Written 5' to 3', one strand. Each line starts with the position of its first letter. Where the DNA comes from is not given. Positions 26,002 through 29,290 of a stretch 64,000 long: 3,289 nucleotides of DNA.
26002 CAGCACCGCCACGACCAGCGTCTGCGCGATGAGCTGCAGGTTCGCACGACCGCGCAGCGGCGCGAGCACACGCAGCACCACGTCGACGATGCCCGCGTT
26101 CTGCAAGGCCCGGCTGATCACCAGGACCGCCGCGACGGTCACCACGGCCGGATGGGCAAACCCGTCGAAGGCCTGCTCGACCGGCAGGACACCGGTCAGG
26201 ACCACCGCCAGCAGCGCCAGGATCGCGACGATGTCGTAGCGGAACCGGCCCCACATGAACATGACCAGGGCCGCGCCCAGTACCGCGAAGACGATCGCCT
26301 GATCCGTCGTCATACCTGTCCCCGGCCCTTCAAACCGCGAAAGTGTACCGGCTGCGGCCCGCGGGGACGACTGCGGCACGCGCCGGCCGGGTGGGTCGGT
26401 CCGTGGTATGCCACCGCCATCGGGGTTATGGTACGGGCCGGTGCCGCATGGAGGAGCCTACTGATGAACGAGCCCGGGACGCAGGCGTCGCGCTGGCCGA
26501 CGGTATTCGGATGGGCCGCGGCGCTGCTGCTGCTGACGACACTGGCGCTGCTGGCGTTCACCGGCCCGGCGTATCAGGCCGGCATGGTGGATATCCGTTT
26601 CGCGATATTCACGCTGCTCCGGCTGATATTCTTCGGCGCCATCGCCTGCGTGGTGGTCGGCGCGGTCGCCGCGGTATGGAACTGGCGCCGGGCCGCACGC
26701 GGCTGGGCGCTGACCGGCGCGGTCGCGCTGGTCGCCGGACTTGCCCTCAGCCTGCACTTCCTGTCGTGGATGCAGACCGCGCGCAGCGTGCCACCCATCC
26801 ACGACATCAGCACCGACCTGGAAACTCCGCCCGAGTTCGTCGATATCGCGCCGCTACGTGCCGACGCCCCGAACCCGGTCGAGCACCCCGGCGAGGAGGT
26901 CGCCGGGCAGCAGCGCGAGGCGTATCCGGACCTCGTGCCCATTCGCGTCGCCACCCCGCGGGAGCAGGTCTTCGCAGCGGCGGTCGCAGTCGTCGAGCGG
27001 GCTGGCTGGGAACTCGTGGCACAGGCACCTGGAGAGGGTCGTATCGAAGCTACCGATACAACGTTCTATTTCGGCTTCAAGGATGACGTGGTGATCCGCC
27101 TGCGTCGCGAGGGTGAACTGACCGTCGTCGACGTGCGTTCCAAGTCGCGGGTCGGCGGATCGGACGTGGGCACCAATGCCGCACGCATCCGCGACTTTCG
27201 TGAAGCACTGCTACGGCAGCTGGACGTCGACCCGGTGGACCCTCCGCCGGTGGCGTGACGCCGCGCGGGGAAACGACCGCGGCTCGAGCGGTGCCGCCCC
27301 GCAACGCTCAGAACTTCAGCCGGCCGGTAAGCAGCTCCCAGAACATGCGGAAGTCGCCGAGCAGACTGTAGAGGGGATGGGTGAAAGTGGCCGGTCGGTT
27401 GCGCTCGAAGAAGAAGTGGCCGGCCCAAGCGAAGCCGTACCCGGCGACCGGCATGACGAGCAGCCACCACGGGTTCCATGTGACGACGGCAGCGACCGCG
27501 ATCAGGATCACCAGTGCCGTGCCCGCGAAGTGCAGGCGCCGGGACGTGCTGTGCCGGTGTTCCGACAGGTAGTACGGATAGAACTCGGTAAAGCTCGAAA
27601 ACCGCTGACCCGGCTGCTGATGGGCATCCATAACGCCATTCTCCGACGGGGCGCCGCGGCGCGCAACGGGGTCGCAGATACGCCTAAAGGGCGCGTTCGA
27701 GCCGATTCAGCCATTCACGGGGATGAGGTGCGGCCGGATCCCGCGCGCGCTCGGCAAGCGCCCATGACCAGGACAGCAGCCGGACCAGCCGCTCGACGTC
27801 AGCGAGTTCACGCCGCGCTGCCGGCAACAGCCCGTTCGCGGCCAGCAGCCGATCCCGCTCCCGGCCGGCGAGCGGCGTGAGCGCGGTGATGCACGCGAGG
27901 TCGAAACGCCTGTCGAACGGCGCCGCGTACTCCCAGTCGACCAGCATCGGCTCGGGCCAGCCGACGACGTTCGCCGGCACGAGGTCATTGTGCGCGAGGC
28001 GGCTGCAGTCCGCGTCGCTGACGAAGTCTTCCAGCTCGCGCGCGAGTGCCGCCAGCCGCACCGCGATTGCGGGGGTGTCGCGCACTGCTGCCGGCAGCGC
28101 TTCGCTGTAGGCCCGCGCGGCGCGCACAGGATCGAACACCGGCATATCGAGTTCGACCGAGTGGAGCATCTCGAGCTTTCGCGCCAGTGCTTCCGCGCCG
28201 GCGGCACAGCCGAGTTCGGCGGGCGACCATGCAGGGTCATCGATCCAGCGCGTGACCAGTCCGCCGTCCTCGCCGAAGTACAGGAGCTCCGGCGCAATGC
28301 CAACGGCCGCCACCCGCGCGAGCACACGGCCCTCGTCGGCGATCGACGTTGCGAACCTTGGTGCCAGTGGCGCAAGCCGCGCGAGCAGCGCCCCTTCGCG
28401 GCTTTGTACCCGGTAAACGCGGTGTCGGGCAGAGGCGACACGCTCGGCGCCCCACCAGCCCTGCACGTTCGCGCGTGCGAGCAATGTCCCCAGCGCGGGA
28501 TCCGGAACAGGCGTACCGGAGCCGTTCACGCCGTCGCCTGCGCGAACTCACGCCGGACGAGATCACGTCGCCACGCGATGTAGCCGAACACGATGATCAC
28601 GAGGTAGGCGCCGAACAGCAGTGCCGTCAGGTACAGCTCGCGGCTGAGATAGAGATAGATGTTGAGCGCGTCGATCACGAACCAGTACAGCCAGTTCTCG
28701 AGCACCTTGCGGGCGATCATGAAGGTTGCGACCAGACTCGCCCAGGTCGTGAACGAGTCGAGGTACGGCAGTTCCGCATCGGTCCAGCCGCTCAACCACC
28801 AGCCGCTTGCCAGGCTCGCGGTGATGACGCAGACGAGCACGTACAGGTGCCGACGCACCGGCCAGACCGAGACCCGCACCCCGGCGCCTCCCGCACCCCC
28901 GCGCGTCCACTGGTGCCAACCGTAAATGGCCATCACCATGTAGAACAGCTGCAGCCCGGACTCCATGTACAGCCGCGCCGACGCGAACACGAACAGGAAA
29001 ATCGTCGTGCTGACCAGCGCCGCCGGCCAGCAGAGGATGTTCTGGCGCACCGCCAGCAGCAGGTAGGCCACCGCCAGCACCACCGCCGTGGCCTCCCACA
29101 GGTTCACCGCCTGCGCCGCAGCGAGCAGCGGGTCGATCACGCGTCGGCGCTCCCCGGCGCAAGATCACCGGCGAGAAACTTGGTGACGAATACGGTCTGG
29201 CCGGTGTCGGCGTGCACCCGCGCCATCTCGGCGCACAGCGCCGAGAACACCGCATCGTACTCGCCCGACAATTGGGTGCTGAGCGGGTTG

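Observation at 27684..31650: TPP-riboswitch-controlled outer-membrane-to-cytoplasm thiamine salvage operon (TBDR / YkoF-like / PnuC / kinase)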

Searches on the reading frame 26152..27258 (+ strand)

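Call 4: search_protein_families(library=pfam, proteins=[window:26152-27258:+], max_evalue=0.01)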
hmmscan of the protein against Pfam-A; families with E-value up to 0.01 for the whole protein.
window:26152-27258:+ (368 aa): 1 family
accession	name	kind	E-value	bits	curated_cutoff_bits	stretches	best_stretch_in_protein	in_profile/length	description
PF07386.16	DUF1499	-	2.3e-25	89.7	22.6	1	218-353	1-114/114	Protein of unknown function (DUF1499)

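Call 5: search_protein_families(library=ncbifam, proteins=[window:26152-27258:+], max_evalue=0.01)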
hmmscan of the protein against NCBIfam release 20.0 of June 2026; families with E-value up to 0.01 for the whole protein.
window:26152-27258:+ (368 aa): 0 families

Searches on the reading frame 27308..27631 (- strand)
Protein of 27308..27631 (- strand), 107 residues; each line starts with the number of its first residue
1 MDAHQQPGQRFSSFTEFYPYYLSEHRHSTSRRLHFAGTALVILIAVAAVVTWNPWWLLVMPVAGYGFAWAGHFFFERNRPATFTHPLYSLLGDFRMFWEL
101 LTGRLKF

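Call 4: search_protein_families(library=pfam, proteins=[window:27308-27631:-], max_evalue=0.01)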
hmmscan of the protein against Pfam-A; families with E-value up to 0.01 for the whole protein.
window:27308-27631:- (107 aa): 1 family
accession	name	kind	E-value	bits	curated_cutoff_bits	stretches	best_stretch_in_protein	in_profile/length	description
PF06127.16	Mpo1-like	-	1.9e-39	134.1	24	1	11-105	1-95/95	2-hydroxy-palmitic acid dioxygenase Mpo1-like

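Call 5: search_protein_families(library=ncbifam, proteins=[window:27308-27631:-], max_evalue=0.01)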
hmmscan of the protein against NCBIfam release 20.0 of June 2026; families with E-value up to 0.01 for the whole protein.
window:27308-27631:- (107 aa): 0 families

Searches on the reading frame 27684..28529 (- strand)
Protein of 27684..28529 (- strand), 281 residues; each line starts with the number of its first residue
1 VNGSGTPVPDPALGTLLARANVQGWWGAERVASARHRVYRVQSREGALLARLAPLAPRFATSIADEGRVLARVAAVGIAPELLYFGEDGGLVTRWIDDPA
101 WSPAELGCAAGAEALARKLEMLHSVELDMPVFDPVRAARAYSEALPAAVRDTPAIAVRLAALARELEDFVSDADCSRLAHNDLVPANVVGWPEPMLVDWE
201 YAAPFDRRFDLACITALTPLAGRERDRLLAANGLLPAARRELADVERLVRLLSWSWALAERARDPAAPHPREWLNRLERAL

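Call 4: search_protein_families(library=pfam, proteins=[window:27684-28529:-], max_evalue=0.01)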
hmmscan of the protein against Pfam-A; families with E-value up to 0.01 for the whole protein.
window:27684-28529:- (281 aa): 1 family
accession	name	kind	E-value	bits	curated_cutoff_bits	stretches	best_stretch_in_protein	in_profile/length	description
PF01633.27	Choline_kinase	-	3.6e-08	33.5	29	1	65-212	43-201/300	Choline/ethanolamine kinase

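Call 5: search_protein_families(library=ncbifam, proteins=[window:27684-28529:-], max_evalue=0.01)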
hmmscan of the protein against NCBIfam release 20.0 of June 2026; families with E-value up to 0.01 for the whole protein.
window:27684-28529:- (281 aa): 2 families
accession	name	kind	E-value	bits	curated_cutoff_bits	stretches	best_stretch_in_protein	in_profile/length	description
NF041256.1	GntI_guanitoxin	equivalog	4e-16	59.1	357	1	39-232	30-231/282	guanitoxin biosynthesis pre-guanitoxin N-oxide kinase GntI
TIGR02721.1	ycfN_thiK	equivalog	9.2e-10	38.1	299.45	1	39-218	13-189/256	thiamine kinase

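Call 35: search_solved_structures(query=window:27684-28529:-, max_evalue=0.1, show_alignments=2)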
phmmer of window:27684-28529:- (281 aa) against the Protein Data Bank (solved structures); distinct sequences matched with E-value up to 0.1: 1.
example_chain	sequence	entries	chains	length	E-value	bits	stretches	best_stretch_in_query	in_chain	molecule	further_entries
4r77_B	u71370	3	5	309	9.8e-05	25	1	115-256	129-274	Choline kinase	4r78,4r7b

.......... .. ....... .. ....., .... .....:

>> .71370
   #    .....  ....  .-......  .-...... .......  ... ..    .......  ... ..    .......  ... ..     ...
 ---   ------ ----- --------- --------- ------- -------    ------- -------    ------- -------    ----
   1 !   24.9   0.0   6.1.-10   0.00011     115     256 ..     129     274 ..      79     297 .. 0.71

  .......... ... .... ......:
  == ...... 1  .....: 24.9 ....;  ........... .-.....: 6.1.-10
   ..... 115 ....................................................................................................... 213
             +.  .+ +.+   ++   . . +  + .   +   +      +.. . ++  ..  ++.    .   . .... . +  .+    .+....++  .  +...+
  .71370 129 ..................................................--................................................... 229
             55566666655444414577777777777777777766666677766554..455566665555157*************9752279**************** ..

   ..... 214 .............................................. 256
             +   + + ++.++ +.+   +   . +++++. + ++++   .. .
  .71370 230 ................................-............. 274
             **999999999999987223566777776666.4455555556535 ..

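Call 46: find_homologous_proteins(query=window:27684-28529:-)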
Query window:27684-28529:- (281 aa): 8 proteins with E <= 0.001 among 8000 candidates.
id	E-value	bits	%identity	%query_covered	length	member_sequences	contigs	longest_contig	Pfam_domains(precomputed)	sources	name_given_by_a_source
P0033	3.8e-177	605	100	100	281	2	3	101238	PF01633.27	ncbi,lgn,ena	-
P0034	7.4e-152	523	86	100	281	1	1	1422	PF01633.27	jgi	-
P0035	5.9e-8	50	34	65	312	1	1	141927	PF01633.27,PF01636.30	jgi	jgi:thiamine kinase-like enzyme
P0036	8.3e-8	50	30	79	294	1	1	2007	PF01633.27,PF01636.30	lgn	-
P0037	1.7e-6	46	30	80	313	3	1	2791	PF01633.27,PF01636.30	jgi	jgi:thiamine kinase-like enzyme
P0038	2.0e-6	45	34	56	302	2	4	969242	PF01633.27,PF01636.30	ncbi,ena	-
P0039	3.0e-6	45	33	54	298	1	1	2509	PF01633.27,PF01636.30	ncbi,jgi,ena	-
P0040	1.3e-4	39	29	83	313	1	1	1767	PF01633.27,PF01636.30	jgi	jgi:thiamine kinase-like enzyme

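Call 47: find_encoding_contigs(protein=P0033, flank=3000, max_places=3)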
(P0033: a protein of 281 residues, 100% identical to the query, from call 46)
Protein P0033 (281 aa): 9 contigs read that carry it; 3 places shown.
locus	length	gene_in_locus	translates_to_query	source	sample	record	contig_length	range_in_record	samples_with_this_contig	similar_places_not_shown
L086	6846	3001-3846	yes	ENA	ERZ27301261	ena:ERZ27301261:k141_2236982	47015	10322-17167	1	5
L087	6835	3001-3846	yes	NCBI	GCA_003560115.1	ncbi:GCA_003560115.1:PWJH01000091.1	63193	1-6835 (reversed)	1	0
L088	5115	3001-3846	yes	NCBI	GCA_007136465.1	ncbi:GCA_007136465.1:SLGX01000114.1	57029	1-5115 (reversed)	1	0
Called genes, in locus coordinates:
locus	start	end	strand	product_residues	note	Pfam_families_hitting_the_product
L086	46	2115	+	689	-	PF07715:Plug, PF00593:TonB_dep_Rec_b-barrel, PF14905:OMP_b-brl_3 (faint)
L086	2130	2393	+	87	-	-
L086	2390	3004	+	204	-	PF04973:NMN_transporter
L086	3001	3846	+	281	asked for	PF01633:Choline_kinase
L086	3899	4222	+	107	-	PF06127:Mpo1-like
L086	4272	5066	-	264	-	PF07386:DUF1499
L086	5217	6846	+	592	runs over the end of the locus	PF03600:CitMHS, PF02080:TrkA_C, PF00939:Na_sulph_symp, PF03600:CitMHS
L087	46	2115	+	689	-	PF07715:Plug, PF00593:TonB_dep_Rec_b-barrel, PF14905:OMP_b-brl_3 (faint)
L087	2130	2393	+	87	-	-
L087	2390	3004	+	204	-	PF04973:NMN_transporter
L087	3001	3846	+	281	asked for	PF01633:Choline_kinase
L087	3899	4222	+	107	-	PF06127:Mpo1-like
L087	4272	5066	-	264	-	PF07386:DUF1499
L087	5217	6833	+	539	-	?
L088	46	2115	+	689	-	PF07715:Plug, PF00593:TonB_dep_Rec_b-barrel, PF14905:OMP_b-brl_3 (faint)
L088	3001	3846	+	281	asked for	PF01633:Choline_kinase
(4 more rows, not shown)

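Call 77: predict_structure(alignment_id=A6)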
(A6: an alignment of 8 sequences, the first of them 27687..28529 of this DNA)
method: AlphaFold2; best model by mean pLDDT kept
length: 281 residues; sequences in the alignment: 8
mean_pLDDT: 80.7   pTM: 0.79
mean pLDDT of the five models: 80.7, 78.1, 74.6, 71.8, 62.4
residues with pLDDT >= 90: 65; 70-90: 167; 50-70: 40; < 50: 9
segments of 3 or more residues with pLDDT < 50: 1-5
pLDDT, mean of each block of 10 residues (from residue 1): 49 91 89 75 93 62 80 90 88 90 90 92 80 78 86 86 82 56 73 80 68 87 91 84 86 83 72 80 77
secondary structure, 60 per line:
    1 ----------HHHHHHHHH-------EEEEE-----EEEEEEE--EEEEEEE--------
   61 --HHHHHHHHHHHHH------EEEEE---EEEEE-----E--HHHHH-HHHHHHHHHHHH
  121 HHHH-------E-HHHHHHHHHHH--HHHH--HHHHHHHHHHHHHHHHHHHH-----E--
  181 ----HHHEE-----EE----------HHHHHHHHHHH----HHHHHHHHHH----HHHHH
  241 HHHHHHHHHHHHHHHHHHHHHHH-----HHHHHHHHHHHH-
elements in order: H11-19 E27-31 E37-43 E46-52 H63-75 E82-86 E90-94 H103-107 H109-124 H134-144 H147-150 H153-172 H207-217 H222-231 H236-263 H269-280

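Call 80: fold_search(model_id=the predicted structure, library=pdb)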
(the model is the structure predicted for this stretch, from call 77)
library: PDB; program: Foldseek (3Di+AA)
matches with E <= 10: 917; with E <= 0.001: 171
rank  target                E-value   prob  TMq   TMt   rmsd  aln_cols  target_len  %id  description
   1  3dxq_A                4.7e-09  1.00  0.66  0.63   5.2       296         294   23  Crystal structure of choline/ethanolamine kinase family protein (NP_106042.1) from MESORHIZOBIUM LOTI at 2.55 A resolu (released 2008-08-05)
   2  3dxq_B                1.5e-08  1.00  0.64  0.62   5.2       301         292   22  Crystal structure of choline/ethanolamine kinase family protein (NP_106042.1) from MESORHIZOBIUM LOTI at 2.55 A resolu (released 2008-08-05)
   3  2qg7_E                1.7e-08  1.00  0.66  0.52   4.9       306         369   16  Plasmodium vivax ethanolamine kinase Pv091845 (released 2007-07-24)
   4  3f7w                  1.8e-08  1.00  0.56  0.55   6.0       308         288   18  Crystal structure of putative fructosamine-3-kinase (YP_290396.1) from THERMOBIFIDA FUSCA YX-ER1 at 1.85 A resolution (released 2008-11-25)
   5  4r77_A                2.3e-08  1.00  0.75  0.75   3.9       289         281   15  Crystal structure of choline kinase LicA from Streptococcus pneumoniae (released 2015-08-12)
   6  4r7b_B                2.3e-08  1.00  0.74  0.72   4.1       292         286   16  Crystal structure of pneumococcal LicA in complex with choline (released 2015-08-12)
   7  2qg7_B                4.8e-08  1.00  0.65  0.52   5.2       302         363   16  Plasmodium vivax ethanolamine kinase Pv091845 (released 2007-07-24)
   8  2qg7_D                5.6e-08  1.00  0.67  0.53   4.7       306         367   15  Plasmodium vivax ethanolamine kinase Pv091845 (released 2007-07-24)
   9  1zyl                  1.1e-07  1.00  0.62  0.55   6.4       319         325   14  Crystal Structure of Hypothetical Protein YihE from Escherichia coli (released 2006-09-19)
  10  8bi6_A                1.2e-07  1.00  0.64  0.53   5.9       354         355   14  Crystal structure of human Choline Kinase A in complex with UNC0638 (released 2023-11-15)
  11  4r78                  1.6e-07  1.00  0.75  0.74   3.9       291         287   15  Crystal structure of LicA in complex with AMP (released 2015-08-12)
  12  2ig7_B                1.9e-07  1.00  0.59  0.51   7.0       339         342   15  Crystal structure of Human Choline Kinase B (released 2006-10-10)
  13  2ckq_B                2.2e-07  1.00  0.59  0.49   7.0       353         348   15  Crystal structure of Human Choline Kinase alpha 2 in complex with Phosphocholine (released 2006-10-04)
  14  2qg7_A                2.5e-07  1.00  0.61  0.49   5.5       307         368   15  Plasmodium vivax ethanolamine kinase Pv091845 (released 2007-07-24)
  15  3g15_A                2.9e-07  1.00  0.64  0.53   6.2       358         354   14  Crystal structure of human choline kinase alpha in complex with hemicholinium-3 and ADP (released 2009-02-10)
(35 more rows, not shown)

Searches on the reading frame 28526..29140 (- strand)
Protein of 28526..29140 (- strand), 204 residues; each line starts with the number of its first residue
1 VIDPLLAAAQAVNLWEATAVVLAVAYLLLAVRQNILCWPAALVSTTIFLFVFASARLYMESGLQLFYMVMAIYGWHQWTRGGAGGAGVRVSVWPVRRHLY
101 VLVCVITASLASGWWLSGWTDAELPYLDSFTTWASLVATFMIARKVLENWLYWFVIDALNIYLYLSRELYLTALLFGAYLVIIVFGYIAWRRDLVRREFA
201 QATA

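Call 4: search_protein_families(library=pfam, proteins=[window:28526-29140:-], max_evalue=0.01)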
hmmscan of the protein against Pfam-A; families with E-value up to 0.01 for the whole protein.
window:28526-29140:- (204 aa): 1 family
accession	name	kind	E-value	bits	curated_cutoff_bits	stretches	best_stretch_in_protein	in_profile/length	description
PF04973.17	NMN_transporter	-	3.9e-51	173.9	27.3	1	14-192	2-175/175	Nicotinamide mononucleotide transporter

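Call 5: search_protein_families(library=ncbifam, proteins=[window:28526-29140:-], max_evalue=0.01)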
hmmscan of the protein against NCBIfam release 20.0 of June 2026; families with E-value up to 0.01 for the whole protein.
window:28526-29140:- (204 aa): 2 families
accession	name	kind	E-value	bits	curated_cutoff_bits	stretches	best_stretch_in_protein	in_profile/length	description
TIGR01528.1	NMN_trans_PnuC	equivalog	2.4e-16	60.2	42.45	1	16-192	5-183/187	nicotinamide riboside transporter PnuC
NF011926.0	PRK15397.1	subfamily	5.3e-16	59.2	335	2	124-194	159-229/239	nicotinamide riboside transporter PnuC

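Call 36: search_solved_structures(query=window:28526-29140:-, max_evalue=0.1, show_alignments=2)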
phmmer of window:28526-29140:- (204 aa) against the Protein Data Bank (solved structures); distinct sequences matched with E-value up to 0.1: 1.
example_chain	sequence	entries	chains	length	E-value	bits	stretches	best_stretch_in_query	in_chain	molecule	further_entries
4qtn_A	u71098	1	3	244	1.4e-06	31.6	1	19-199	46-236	Nicotinamide riboside transporter PnuC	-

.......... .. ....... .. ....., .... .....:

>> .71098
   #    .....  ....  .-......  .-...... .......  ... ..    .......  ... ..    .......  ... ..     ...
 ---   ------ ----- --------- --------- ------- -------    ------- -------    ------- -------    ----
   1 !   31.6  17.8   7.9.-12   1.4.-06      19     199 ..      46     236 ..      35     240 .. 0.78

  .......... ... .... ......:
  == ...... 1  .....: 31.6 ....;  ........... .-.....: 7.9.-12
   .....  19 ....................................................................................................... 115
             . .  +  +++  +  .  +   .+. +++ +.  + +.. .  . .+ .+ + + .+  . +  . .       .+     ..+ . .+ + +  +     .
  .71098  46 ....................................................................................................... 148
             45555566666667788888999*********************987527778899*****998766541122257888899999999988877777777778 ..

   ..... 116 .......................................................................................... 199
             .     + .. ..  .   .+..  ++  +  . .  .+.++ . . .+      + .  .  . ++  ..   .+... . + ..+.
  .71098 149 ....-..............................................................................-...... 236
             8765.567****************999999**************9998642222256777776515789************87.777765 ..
